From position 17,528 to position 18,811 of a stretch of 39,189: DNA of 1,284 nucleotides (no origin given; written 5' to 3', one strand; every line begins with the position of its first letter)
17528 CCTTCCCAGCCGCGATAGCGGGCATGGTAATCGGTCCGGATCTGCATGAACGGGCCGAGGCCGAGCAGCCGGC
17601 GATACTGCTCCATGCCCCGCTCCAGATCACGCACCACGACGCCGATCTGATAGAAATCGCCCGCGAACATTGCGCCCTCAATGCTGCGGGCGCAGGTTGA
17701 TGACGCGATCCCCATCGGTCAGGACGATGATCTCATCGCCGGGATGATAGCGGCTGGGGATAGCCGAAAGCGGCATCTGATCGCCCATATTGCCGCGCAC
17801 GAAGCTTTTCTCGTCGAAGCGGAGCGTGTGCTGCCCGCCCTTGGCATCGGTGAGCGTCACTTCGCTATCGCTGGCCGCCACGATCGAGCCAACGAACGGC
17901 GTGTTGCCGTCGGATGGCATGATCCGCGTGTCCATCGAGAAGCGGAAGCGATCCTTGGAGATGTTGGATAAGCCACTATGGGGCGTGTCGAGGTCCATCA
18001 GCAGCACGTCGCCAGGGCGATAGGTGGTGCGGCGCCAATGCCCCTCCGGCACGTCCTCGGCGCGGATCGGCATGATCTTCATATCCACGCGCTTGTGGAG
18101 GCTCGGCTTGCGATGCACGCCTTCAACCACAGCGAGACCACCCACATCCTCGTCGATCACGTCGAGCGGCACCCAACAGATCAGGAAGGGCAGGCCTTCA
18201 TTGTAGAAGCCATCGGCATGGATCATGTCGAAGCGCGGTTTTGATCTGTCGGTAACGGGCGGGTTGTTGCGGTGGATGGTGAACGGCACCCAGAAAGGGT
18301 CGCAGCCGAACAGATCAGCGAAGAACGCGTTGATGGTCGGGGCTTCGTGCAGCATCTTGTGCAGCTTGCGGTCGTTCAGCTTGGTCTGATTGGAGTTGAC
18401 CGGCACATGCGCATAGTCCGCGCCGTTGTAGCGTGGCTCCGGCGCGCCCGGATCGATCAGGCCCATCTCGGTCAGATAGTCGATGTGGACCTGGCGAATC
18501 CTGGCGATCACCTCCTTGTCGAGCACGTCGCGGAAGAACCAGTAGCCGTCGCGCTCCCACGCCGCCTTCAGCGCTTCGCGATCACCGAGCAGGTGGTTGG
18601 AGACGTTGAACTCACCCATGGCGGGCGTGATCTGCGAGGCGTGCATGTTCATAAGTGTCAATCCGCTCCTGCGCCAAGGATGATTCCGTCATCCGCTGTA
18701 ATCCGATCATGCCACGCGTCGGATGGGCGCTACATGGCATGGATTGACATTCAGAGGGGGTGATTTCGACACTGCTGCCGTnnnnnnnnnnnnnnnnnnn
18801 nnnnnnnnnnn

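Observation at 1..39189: Oxygenase-heavy steroid/bile-salt-type catabolic supercluster with no visible thiolase, aldolase or reductase partners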

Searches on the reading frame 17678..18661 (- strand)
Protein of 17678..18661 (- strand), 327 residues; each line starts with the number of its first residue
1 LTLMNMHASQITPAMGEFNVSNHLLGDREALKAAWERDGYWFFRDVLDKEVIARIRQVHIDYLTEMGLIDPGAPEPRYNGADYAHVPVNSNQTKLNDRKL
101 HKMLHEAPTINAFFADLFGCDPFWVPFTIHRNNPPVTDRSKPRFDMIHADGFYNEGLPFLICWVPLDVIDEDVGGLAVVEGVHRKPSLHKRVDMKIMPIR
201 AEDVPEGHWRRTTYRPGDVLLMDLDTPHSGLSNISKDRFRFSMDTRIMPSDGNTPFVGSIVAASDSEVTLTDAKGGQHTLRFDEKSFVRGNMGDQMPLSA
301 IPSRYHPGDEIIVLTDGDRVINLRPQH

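Call 7: search_protein_families(library=pfam, proteins=[window:17678-18661:-])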
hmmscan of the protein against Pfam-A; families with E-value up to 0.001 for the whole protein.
window:17678-18661:- (327 aa): 1 family
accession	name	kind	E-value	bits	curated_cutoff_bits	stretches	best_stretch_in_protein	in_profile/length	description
PF05721.19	PhyH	-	6.4e-09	36.8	22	1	35-239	1-210/213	Phytanoyl-CoA dioxygenase (PhyH)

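Call 19: search_protein_families(library=ncbifam, proteins=[window:17678-18661:-], max_evalue=1e-10)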
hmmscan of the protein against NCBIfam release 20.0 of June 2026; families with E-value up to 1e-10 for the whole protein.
window:17678-18661:- (327 aa): 1 family
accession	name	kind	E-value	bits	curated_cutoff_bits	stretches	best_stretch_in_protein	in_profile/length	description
NF045813.1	DxPntBtaHylase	equivalog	1.6e-22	80.1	550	1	12-255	2-255/285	1-deoxypentalenic acid 11-beta-hydroxylase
